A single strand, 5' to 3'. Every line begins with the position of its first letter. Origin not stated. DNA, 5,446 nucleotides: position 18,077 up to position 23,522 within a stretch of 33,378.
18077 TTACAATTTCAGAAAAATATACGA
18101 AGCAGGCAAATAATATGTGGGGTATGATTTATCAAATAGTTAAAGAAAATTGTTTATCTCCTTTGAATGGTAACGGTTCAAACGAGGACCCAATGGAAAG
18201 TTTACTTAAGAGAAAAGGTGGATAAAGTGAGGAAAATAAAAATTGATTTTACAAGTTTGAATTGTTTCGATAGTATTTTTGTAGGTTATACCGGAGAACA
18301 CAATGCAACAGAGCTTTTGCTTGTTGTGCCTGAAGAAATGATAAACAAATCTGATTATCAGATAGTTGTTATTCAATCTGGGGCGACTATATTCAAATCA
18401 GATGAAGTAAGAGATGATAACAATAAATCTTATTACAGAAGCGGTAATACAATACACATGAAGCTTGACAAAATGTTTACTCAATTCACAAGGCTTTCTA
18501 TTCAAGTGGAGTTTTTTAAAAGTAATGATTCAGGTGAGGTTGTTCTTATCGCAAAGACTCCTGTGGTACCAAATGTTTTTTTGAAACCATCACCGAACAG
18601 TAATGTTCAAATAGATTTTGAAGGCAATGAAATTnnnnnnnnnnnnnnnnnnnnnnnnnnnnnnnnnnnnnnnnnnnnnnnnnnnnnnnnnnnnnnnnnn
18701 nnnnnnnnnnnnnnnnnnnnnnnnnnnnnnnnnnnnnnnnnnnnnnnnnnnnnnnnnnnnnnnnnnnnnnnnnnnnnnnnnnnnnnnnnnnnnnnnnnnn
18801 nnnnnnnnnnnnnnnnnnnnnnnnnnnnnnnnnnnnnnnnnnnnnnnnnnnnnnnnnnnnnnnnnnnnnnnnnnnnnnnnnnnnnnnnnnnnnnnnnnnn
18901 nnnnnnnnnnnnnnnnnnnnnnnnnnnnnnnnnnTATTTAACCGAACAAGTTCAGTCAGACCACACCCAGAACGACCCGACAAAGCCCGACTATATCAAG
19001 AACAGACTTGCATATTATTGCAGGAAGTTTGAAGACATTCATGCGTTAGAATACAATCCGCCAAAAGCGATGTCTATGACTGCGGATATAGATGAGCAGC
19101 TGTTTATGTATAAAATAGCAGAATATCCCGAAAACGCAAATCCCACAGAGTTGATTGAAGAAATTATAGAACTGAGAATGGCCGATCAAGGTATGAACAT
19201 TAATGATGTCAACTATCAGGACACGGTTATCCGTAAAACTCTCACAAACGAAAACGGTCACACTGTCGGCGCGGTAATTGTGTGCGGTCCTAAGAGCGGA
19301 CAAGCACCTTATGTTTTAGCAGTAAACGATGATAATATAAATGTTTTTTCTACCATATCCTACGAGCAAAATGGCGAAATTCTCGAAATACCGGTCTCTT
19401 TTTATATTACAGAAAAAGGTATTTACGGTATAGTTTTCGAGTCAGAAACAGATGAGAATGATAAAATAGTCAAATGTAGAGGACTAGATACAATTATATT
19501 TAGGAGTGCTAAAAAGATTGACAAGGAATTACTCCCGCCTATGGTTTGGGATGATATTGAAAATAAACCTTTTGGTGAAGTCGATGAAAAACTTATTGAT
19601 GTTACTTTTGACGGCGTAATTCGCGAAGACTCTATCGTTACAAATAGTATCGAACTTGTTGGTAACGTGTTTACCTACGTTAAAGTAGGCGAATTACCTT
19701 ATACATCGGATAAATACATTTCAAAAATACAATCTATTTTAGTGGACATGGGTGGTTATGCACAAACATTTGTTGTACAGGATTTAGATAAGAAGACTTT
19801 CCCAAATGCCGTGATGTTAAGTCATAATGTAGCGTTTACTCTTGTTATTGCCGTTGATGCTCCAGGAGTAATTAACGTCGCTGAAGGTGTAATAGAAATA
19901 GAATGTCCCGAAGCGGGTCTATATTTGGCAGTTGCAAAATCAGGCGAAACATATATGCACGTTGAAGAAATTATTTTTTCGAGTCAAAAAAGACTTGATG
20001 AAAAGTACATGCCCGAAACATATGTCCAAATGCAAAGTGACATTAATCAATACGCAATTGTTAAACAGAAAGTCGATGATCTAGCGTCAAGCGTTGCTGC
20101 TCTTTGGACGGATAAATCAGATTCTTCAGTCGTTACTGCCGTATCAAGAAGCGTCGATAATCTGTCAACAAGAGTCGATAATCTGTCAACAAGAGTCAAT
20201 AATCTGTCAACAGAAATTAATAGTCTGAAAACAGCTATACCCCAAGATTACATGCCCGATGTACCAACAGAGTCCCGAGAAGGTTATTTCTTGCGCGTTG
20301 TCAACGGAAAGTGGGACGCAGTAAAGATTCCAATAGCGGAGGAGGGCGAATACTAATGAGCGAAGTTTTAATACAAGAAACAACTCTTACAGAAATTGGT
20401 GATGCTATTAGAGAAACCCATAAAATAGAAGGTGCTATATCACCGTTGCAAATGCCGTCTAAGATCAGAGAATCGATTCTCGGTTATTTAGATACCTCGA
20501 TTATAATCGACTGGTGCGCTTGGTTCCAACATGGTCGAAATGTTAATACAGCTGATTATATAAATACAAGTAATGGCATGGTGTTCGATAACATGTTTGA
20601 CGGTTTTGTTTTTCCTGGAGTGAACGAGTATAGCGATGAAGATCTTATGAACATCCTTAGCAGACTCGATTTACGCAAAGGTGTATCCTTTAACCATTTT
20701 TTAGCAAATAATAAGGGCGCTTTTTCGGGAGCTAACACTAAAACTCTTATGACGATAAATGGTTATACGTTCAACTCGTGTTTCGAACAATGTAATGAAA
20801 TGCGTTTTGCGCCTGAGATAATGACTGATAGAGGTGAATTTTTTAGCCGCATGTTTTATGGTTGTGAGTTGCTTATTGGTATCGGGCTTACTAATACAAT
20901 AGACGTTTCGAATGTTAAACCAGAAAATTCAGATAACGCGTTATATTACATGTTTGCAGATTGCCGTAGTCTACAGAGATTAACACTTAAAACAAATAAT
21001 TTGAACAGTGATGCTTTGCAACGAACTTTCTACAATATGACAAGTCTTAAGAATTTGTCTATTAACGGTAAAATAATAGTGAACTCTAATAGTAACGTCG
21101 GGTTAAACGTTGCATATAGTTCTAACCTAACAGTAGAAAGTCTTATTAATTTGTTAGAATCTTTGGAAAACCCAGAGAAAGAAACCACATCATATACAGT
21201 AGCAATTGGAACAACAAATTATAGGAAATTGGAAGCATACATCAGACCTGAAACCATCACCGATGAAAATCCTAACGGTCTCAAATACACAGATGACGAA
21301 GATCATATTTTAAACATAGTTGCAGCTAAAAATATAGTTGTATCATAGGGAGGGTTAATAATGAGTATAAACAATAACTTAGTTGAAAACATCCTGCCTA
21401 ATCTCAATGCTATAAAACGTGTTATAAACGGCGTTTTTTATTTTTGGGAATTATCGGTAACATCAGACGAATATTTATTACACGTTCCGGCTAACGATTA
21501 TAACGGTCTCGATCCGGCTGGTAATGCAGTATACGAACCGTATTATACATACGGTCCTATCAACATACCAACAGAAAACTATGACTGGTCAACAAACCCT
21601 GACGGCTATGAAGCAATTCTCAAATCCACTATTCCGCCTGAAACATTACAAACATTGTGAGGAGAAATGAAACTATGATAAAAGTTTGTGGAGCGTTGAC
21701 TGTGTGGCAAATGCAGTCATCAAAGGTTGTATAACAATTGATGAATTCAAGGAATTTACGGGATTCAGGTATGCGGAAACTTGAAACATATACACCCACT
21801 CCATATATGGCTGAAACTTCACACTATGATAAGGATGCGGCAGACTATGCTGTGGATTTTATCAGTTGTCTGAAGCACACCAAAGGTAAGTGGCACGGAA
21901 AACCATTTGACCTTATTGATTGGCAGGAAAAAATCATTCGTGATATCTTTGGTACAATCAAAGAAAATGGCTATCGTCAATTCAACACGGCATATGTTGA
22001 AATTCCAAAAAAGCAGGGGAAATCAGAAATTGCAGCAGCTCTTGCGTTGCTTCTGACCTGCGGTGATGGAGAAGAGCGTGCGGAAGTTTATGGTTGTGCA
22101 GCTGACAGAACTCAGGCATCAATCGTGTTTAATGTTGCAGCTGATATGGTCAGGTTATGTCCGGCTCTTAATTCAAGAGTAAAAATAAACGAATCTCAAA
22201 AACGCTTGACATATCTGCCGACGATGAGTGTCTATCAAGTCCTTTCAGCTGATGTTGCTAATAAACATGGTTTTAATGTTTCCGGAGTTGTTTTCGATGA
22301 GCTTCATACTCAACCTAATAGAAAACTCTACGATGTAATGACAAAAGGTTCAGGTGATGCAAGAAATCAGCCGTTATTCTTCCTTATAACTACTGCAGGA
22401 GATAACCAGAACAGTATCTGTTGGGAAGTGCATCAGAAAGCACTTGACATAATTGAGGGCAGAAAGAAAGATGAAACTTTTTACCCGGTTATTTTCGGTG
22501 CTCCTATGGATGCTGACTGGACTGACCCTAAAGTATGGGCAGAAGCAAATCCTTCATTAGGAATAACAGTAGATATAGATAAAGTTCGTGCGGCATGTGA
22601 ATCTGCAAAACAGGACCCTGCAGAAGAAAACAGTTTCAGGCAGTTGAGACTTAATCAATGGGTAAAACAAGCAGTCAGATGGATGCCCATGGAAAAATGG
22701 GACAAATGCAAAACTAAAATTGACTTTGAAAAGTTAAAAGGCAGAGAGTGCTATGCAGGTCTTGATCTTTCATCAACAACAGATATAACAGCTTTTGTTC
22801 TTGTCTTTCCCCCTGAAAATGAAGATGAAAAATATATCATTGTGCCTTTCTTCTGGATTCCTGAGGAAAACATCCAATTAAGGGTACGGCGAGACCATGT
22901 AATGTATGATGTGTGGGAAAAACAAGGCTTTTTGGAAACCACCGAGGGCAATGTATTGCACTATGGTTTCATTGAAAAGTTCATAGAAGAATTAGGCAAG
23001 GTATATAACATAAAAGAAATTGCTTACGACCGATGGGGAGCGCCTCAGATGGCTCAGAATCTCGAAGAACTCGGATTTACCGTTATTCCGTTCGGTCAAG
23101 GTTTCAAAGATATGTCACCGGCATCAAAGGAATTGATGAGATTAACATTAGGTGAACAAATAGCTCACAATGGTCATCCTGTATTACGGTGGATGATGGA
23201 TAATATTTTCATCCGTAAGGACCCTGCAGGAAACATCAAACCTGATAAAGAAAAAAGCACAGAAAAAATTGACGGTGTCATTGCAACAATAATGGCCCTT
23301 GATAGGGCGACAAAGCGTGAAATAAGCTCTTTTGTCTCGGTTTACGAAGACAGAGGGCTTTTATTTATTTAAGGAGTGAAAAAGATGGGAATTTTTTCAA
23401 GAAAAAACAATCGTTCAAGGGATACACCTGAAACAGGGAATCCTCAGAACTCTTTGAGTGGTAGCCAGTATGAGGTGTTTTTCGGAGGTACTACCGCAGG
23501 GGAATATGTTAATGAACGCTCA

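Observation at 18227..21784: Tail-fibre / receptor-binding-like cassette between terS and terL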

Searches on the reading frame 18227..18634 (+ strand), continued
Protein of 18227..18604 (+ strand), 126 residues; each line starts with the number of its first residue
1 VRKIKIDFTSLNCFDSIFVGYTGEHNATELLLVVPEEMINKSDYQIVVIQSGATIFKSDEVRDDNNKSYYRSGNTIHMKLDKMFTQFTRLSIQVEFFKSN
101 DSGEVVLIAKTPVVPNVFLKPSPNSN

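Call 93: find_encoding_contigs(protein=P0276, flank=8000, max_places=1)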
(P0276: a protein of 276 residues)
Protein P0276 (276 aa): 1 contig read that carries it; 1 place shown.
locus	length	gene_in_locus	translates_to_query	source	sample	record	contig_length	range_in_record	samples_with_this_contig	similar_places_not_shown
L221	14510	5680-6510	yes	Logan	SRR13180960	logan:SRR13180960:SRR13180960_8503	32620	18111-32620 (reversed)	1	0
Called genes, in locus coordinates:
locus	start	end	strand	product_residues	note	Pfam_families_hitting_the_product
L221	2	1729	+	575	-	?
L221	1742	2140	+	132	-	-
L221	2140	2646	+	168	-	-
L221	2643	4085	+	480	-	-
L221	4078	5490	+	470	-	PF02368:Big_2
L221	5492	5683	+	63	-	-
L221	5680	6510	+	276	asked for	-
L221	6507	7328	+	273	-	-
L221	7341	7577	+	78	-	-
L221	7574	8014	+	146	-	PF02839:CBM_5_12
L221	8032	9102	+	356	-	PF05105:Phage_holin_4_1, PF05257:CHAP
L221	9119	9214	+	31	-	-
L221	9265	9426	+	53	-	-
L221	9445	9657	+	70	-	-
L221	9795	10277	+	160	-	-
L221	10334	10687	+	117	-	-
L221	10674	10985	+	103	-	-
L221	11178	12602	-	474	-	PF00239:Resolvase, PF07508:Recombinase, PF13408:Zn_ribbon_recom (weak)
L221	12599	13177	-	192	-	-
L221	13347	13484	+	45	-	-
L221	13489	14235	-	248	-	PF14020:DUF4236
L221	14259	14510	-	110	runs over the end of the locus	PF01381:HTH_3 (weak)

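Call 97: search_protein_families(library=pfam, proteins=[L218:12083-12337:+], max_evalue=0.01)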
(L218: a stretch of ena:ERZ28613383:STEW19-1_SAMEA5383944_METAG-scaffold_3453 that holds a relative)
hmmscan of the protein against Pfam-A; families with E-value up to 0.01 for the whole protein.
L218:12083-12337:+ (84 aa): 2 families
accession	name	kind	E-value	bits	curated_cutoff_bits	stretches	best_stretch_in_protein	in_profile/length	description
PF19111.5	DUF5798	-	0.0024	18.5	27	0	15-48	22-54/89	Family of unknown function (DUF5798)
PF15188.11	CCDC-167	-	0.0042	17.8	27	1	17-81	6-63/84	Coiled-coil domain-containing protein 167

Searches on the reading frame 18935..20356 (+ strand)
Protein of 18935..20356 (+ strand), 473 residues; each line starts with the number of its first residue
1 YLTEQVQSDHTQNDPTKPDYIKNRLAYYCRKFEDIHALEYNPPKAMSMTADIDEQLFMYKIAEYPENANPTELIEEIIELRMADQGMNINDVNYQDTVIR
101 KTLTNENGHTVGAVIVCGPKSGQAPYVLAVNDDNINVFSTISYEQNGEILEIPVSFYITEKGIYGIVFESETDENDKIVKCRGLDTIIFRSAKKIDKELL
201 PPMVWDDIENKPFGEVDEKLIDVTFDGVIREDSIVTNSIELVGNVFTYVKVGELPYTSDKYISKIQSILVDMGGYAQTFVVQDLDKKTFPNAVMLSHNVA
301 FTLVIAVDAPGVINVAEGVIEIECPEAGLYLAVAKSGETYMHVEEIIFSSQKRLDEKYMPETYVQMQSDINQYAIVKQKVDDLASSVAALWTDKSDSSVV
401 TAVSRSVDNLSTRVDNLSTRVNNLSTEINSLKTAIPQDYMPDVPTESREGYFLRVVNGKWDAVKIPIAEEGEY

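Call 84: predict_structure(alignment_id=A5)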
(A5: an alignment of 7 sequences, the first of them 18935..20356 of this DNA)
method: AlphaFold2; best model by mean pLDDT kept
length: 473 residues; sequences in the alignment: 7
mean_pLDDT: 43.1   pTM: 0.37
mean pLDDT of the five models: 43.1, 42.8, 41.4, 40.4, 38.1
residues with pLDDT >= 90: 0; 70-90: 48; 50-70: 87; < 50: 338
segments of 3 or more residues with pLDDT < 50: 1-34, 36-45, 47-54, 119-122, 191-449, 451-463, 466-473
pLDDT, mean of each block of 10 residues (from residue 1): 29 38 34 44 44 54 64 73 64 66 74 72 66 70 60 63 71 53 63 40 43 30 28 26 27 34 38 33 29 28 30 28 32 27 25 30 30 31 34 33 30 35 38 37 41 44 47 37
secondary structure, 60 per line:
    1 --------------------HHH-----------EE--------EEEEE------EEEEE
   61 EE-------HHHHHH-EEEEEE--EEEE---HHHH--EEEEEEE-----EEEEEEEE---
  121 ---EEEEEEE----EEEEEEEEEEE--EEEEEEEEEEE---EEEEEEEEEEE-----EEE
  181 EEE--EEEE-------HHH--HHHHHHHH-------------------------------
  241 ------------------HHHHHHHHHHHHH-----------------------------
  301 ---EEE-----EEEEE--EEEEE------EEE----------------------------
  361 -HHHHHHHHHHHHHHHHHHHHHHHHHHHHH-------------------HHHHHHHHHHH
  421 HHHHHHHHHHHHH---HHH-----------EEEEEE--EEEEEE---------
elements in order: E45-49 E56-62 H70-75 E77-82 E85-88 H92-95 E98-104 E110-117 E124-130 E135-145 E148-158 E162-172 E178-183 E186-189 H202-209 H259-271 E304-306 E312-316 E319-323 E330-332 H362-390 H410-433 E451-456 E459-464

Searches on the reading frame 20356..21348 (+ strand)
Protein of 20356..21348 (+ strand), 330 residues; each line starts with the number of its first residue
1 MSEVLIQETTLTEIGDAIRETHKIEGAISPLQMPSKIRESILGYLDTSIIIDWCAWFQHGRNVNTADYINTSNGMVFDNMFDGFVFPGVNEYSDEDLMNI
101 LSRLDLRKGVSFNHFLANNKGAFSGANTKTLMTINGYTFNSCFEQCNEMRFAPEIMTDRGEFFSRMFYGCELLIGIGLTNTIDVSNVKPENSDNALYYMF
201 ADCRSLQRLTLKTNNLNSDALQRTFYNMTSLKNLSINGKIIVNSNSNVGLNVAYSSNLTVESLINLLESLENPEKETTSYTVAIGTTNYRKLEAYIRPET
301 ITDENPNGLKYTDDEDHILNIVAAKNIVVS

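Call 3: search_protein_families(library=pfam, proteins=[window:20356-21348:+], max_evalue=0.1)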
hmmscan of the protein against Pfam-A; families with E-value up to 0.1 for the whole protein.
window:20356-21348:+ (330 aa): 2 families
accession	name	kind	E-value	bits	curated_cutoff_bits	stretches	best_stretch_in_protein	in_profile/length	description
PF13306.12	LRR_5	-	0.0012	19.2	27.7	1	189-240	42-90/127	BspA type Leucine rich repeat region (6 copies)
PF13855.12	LRR_8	-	0.019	15.2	27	1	199-238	20-58/61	Leucine rich repeat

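Call 4: search_protein_families(library=phrogs, proteins=[window:20356-21348:+], max_evalue=0.1)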
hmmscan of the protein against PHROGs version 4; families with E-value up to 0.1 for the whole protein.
window:20356-21348:+ (330 aa): 0 families

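Call 23: search_solved_structures(query=window:20356-21348:+, max_evalue=1)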
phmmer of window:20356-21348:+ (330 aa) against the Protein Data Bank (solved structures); distinct sequences matched with E-value up to 1: 0.

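Call 88: search_protein_families(library=phrogs, proteins=[window:20356-21348:+], max_evalue=0.001)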
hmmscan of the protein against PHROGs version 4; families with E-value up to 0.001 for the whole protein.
window:20356-21348:+ (330 aa): 0 families

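Call 96: search_solved_structures(query=A7, max_evalue=1)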
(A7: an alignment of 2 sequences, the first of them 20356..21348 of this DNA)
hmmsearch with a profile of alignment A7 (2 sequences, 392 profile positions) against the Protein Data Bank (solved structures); distinct sequences matched with E-value up to 1: 1.
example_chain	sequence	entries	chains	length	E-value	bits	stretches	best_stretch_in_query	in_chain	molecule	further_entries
4gt6_A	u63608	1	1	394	0.047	15.8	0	280-299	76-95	Cell surface protein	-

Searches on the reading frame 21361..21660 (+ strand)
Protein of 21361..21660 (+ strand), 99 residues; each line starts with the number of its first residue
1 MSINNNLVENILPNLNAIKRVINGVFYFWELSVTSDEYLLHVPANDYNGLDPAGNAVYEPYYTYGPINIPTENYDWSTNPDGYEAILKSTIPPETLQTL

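Call 3: search_protein_families(library=pfam, proteins=[window:21361-21660:+], max_evalue=0.1)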
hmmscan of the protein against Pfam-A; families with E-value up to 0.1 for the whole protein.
window:21361-21660:+ (99 aa): 0 families

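Call 4: search_protein_families(library=phrogs, proteins=[window:21361-21660:+], max_evalue=0.1)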
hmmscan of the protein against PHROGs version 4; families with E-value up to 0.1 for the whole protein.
window:21361-21660:+ (99 aa): 0 families

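Call 95: search_solved_structures(query=window:21361-21660:+, max_evalue=5)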
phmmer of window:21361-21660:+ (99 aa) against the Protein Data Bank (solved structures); distinct sequences matched with E-value up to 5: 0.

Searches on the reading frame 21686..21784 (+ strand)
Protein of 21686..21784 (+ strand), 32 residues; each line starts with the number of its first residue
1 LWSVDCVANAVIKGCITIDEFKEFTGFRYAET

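Call 3: search_protein_families(library=pfam, proteins=[window:21686-21784:+], max_evalue=0.1)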
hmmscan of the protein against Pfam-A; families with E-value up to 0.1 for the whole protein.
window:21686-21784:+ (32 aa): 1 family
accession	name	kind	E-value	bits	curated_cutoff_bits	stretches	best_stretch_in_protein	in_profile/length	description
PF09693.15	Phage_XkdX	-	8.7e-08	32.5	23.5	1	1-29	12-40/40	Phage uncharacterised protein (Phage_XkdX)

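Call 4: search_protein_families(library=phrogs, proteins=[window:21686-21784:+], max_evalue=0.1)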
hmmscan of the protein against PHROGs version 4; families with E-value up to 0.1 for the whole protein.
window:21686-21784:+ (32 aa): 2 families
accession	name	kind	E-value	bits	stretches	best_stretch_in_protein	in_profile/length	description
phrog_134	-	unknown function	9.8e-05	23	1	2-31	27-56/73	-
phrog_32402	-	unknown function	0.015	16.6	1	2-31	15-43/81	-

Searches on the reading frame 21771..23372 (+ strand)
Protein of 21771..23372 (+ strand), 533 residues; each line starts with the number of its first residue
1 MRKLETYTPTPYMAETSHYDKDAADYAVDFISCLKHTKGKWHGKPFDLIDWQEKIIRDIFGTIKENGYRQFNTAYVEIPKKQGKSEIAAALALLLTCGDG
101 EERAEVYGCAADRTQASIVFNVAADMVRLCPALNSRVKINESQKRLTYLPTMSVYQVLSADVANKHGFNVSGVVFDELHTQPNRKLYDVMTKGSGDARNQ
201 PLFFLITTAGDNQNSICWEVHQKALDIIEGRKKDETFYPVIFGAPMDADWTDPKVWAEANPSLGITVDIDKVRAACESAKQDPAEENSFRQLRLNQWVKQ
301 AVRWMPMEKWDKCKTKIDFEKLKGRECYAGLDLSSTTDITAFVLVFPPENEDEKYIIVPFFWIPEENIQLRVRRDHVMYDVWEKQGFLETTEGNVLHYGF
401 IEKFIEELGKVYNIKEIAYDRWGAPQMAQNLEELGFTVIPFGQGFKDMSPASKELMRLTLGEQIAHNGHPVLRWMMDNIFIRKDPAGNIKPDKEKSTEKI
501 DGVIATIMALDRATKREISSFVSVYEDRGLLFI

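Call 3: search_protein_families(library=pfam, proteins=[window:21771-23372:+], max_evalue=0.1)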
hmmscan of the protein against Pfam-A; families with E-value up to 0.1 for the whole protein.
window:21771-23372:+ (533 aa): 3 families
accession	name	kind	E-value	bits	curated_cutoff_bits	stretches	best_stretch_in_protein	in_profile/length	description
PF20441.4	TerL_nuclease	-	2.2e-49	168.6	24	1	233-517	3-286/286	Terminase large subunit, endonuclease domain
PF03354.21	TerL_ATPase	-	7.6e-21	75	23.7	1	51-221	2-173/178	Terminase large subunit, ATPase domain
PF03237.21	Terminase_6N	-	0.0046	17.1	22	1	81-208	7-135/215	Terminase large subunit, T4likevirus-type, N-terminal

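Call 4: search_protein_families(library=phrogs, proteins=[window:21771-23372:+], max_evalue=0.1)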
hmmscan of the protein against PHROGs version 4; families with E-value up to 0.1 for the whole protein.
window:21771-23372:+ (533 aa): 10 families
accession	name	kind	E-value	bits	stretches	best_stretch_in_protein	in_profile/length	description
phrog_9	-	head and packaging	1.3e-183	614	1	18-520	179-670/812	terminase large subunit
phrog_2699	-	head and packaging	3.9e-111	371.9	1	221-518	2-298/315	terminase large subunit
phrog_7331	-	head and packaging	1.5e-30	106.1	1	426-528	5-107/113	terminase large subunit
phrog_4914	-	head and packaging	7.6e-29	101.8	1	18-171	50-211/213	terminase large subunit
phrog_37124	-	unknown function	1.5e-17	64.8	1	331-447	1-128/143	-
phrog_10517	-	head and packaging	2.2e-14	54.5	1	18-123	77-181/207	terminase large subunit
phrog_2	-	head and packaging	3.3e-13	50.3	1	40-517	260-596/807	terminase large subunit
phrog_5909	-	head and packaging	3.7e-06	27.3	1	283-358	54-139/285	terminase large subunit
phrog_7622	-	head and packaging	4.1e-06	27.5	1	51-196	60-207/224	terminase large subunit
phrog_35587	-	head and packaging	0.0029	18.6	1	157-292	1-142/191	terminase large subunit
